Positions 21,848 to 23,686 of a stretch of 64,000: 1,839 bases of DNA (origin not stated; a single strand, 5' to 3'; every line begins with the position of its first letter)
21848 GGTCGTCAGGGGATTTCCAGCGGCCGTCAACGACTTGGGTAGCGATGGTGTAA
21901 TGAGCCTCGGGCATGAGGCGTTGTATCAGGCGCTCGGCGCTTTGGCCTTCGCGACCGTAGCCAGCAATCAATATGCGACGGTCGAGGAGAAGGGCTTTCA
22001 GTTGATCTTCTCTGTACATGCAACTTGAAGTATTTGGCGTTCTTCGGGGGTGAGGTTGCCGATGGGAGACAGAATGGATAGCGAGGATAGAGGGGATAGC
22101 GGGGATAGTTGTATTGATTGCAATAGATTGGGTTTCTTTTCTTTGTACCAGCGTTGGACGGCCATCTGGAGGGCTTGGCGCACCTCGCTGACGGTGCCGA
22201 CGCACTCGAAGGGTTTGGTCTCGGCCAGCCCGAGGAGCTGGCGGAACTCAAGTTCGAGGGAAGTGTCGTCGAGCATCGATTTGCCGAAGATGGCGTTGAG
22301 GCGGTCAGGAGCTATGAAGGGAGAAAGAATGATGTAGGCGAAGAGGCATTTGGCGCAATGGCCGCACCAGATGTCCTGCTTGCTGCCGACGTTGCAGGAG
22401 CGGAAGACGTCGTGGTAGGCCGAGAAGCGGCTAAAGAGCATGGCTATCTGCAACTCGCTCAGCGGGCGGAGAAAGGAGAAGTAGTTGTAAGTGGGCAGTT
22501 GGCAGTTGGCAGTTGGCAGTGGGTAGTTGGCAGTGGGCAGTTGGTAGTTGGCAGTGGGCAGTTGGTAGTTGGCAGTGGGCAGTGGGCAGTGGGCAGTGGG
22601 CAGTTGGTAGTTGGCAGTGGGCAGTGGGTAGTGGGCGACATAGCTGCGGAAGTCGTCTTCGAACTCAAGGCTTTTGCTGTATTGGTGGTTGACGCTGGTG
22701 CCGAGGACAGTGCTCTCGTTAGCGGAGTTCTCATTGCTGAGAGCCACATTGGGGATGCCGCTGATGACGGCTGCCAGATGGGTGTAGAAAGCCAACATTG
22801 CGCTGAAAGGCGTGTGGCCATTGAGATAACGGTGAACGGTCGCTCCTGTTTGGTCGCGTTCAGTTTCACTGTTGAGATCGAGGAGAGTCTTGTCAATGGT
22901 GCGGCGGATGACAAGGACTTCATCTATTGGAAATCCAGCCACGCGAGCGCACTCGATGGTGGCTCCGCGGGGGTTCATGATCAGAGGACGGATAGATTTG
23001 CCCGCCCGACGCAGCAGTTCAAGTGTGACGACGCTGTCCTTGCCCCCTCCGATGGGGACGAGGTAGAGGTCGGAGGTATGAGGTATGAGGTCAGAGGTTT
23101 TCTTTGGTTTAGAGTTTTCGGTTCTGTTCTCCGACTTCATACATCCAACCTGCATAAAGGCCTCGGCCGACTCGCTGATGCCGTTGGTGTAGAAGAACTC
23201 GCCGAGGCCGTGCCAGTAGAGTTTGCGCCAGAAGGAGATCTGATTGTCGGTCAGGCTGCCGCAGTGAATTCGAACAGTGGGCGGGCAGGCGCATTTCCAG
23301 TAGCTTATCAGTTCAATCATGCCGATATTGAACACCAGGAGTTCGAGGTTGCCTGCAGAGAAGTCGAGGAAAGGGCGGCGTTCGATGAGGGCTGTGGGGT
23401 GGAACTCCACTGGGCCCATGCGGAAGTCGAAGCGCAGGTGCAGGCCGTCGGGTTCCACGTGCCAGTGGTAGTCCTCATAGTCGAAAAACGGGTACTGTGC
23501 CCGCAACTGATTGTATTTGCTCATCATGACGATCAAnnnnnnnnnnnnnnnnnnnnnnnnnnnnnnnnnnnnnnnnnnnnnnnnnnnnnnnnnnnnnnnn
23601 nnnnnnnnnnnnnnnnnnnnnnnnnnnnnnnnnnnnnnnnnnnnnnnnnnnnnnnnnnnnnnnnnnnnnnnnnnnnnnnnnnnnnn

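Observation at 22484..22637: A heptanucleotide microsatellite of about 150 bp is translated in frame inside the MurL-like gene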

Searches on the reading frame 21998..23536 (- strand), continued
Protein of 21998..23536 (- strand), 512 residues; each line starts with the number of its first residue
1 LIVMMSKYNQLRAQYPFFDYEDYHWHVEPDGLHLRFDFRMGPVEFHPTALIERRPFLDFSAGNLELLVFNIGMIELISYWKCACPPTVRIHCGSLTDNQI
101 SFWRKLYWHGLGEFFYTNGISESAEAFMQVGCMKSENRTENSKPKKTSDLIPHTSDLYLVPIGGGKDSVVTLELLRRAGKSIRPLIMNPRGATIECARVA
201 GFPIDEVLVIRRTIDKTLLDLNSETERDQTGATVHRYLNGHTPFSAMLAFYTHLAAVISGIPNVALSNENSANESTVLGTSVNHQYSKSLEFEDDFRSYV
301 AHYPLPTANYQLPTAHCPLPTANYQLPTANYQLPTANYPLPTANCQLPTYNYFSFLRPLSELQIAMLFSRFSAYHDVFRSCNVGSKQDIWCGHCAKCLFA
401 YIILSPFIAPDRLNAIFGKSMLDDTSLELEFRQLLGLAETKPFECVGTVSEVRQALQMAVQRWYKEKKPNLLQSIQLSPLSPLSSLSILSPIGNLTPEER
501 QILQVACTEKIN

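Call 49: find_encoding_contigs(protein=P0122, flank=4000, max_places=4)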
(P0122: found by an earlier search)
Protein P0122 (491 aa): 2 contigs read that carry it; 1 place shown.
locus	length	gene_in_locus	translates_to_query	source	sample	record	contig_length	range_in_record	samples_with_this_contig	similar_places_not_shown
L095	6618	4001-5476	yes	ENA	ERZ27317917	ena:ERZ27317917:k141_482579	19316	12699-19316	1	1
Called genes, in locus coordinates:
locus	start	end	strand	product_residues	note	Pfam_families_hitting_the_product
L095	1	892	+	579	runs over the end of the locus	PF00916:Sulfate_transp, PF01740:STAS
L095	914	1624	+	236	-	PF20772:TACO1_YebC_N, PF01709:Transcrip_reg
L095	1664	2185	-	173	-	PF00881:Nitroreductase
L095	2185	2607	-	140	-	-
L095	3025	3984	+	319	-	PF01544:CorA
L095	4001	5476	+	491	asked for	PF26299:MurL_N, PF26298:MurL_epimerase_C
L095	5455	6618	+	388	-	?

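Call 50: find_encoding_contigs(protein=P0121, flank=4000, max_places=4)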
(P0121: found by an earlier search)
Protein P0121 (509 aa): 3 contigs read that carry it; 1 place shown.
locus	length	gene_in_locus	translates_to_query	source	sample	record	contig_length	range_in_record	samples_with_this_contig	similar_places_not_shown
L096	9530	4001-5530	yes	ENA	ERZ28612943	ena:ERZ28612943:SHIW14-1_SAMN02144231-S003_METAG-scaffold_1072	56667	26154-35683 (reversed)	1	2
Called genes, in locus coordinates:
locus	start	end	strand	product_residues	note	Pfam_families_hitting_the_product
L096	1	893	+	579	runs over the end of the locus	PF00916:Sulfate_transp, PF01740:STAS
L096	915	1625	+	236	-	PF20772:TACO1_YebC_N, PF01709:Transcrip_reg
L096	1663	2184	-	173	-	PF00881:Nitroreductase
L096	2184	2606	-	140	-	-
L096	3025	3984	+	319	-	PF01544:CorA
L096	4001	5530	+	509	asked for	PF26299:MurL_N, PF26298:MurL_epimerase_C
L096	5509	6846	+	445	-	PF08245:Mur_ligase_M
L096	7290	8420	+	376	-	PF01546:Peptidase_M20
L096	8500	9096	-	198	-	PF03168:LEA_2 (weak)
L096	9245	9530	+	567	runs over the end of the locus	PF00749:tRNA-synt_1c, PF03950:tRNA-synt_1c_C, PF20974:tRNA-synt_1c_C2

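Call 56: find_encoding_contigs(protein=P0006, flank=5000, max_places=4)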
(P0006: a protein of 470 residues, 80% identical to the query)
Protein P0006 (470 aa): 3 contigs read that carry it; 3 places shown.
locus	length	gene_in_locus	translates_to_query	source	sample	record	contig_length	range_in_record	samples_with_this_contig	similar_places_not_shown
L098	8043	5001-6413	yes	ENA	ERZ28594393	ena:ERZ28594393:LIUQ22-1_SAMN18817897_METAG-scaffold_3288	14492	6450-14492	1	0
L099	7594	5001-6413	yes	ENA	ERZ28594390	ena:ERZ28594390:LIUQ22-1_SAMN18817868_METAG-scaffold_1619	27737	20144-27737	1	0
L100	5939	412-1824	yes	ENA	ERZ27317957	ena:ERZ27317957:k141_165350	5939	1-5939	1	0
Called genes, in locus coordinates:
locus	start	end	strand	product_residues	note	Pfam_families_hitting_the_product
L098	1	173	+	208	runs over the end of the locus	PF01569:PAP2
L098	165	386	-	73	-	-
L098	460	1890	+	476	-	PF00916:Sulfate_transp, PF16983:MFS_MOT1 (weak), PF01740:STAS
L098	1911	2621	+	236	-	PF20772:TACO1_YebC_N, PF01709:Transcrip_reg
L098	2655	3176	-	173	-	PF00881:Nitroreductase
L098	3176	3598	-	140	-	-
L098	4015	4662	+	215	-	-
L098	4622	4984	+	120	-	PF01544:CorA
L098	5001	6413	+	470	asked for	PF26299:MurL_N, PF26298:MurL_epimerase_C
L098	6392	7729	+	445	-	PF08245:Mur_ligase_M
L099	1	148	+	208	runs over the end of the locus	PF01569:PAP2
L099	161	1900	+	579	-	PF00916:Sulfate_transp, PF01740:STAS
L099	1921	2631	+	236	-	PF20772:TACO1_YebC_N, PF01709:Transcrip_reg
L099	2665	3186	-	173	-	PF00881:Nitroreductase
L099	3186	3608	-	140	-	-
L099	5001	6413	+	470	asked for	PF26299:MurL_N, PF26298:MurL_epimerase_C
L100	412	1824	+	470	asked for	PF26299:MurL_N, PF26298:MurL_epimerase_C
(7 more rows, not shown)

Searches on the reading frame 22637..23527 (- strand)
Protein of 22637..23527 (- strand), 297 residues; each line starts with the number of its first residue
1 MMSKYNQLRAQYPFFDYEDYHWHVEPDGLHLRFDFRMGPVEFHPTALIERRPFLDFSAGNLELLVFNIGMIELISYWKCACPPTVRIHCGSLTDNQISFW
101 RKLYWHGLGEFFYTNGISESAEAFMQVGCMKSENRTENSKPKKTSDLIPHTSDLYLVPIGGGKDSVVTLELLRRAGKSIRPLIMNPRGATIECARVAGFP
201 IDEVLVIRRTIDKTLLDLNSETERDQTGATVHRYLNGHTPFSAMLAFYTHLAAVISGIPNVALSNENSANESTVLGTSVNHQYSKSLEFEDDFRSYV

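Call 52: find_homologous_proteins(query=window:22637-23527:-, max_evalue=1e-30)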
Query window:22637-23527:- (297 aa): 7765 proteins with E <= 1e-30 among 8000 candidates; the best 120 are listed.
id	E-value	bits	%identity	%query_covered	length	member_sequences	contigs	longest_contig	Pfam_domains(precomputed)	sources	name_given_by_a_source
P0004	3.1e-183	626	93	100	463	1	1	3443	PF26298.1,PF26299.1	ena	-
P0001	4.2e-183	625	93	100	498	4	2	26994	PF26298.1,PF26299.1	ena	-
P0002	8.7e-183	624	93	100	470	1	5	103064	PF26298.1,PF26299.1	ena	-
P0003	3.5e-182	622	93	100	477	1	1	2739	PF26298.1,PF26299.1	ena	-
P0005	4.2e-181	619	93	100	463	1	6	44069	PF26298.1,PF26299.1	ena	-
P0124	7.4e-180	615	92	100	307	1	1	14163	PF26299.1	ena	-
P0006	2.9e-179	613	92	100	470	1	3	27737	PF26298.1,PF26299.1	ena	-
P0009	3.4e-135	468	72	99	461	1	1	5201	PF26298.1,PF26299.1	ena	-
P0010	6.6e-135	467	73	99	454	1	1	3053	PF26298.1,PF26299.1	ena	-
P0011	1.7e-134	466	73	99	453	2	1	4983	PF26298.1,PF26299.1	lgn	-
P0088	2.6e-134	465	72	99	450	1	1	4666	PF26298.1,PF26299.1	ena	-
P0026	2.7e-134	465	71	99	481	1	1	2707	PF26298.1,PF26299.1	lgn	-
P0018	7.5e-134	464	72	99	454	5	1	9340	PF26298.1,PF26299.1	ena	-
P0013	3.5e-133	461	70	99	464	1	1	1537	PF26298.1,PF26299.1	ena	-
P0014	3.7e-133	461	71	99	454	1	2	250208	PF26298.1,PF26299.1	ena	-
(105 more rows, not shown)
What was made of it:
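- Tried and rejected: I replaced it with an N-terminal protein query (call 52).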

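Call 54: find_encoding_contigs(protein=P0124, flank=5000, max_places=4)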
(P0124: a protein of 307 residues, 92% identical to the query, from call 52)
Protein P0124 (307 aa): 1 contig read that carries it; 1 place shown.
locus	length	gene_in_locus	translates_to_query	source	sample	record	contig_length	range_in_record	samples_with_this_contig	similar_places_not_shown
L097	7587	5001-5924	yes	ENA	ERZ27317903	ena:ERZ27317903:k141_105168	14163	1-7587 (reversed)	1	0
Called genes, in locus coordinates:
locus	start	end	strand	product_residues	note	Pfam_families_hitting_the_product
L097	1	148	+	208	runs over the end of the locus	PF01569:PAP2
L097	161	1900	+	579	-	PF00916:Sulfate_transp, PF01740:STAS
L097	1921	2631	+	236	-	PF20772:TACO1_YebC_N, PF01709:Transcrip_reg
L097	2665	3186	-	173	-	PF00881:Nitroreductase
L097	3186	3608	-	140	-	-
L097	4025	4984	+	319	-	PF01544:CorA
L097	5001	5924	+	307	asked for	PF26299:MurL_N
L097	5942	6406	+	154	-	PF26298:MurL_epimerase_C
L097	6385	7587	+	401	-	?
